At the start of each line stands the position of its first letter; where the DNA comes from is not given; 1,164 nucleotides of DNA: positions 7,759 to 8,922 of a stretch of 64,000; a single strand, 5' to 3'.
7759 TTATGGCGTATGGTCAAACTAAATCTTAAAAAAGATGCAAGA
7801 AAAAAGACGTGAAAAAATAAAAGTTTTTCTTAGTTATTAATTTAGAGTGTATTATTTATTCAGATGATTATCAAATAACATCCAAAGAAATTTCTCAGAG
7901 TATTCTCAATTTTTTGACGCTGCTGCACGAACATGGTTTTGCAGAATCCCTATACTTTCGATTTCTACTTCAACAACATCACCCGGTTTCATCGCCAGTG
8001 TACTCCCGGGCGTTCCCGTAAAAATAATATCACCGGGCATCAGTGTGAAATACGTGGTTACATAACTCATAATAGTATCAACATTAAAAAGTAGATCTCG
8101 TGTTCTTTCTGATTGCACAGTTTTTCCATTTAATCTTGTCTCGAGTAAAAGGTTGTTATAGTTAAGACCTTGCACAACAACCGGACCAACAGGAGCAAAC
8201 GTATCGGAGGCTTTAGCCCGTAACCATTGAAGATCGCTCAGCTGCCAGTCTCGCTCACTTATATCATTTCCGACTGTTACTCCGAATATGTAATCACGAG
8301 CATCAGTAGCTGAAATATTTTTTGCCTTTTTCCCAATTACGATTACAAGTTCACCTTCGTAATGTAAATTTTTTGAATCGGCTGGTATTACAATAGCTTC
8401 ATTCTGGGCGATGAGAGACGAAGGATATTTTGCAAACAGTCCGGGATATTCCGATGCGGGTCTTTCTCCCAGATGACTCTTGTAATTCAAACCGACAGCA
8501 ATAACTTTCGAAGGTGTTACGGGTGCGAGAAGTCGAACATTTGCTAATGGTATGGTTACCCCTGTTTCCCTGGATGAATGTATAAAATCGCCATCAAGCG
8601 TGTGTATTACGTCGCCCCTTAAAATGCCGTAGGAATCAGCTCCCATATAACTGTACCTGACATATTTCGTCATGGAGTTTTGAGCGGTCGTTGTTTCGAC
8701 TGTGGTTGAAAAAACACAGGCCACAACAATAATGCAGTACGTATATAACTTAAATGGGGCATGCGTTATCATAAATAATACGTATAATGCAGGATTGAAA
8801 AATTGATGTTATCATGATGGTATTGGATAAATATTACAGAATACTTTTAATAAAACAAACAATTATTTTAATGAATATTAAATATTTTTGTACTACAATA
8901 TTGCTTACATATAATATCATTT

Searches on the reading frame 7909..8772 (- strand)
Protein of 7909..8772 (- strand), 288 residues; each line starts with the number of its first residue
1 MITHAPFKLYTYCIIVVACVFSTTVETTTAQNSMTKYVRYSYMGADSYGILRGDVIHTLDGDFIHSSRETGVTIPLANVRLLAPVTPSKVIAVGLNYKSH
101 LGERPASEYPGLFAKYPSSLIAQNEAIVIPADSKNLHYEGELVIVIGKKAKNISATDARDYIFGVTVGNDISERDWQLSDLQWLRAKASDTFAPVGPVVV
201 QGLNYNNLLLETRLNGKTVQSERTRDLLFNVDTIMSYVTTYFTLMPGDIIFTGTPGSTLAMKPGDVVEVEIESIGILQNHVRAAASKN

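Call 88: search_protein_families(library=pfam, proteins=[window:7909-8772:-], max_evalue=0.001)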
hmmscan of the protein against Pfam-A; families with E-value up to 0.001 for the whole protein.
window:7909-8772:- (288 aa): 2 families
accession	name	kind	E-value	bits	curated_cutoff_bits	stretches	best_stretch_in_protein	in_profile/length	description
PF01557.24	FAA_hydrolase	-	1.3e-63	215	23.9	1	89-282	1-214/214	Fumarylacetoacetate (FAA) hydrolase C-terminal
PF10370.14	Rv2993c-like_N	-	1.9e-12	48.3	21.3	1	36-84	2-50/50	Rv2993c-like, N-terminal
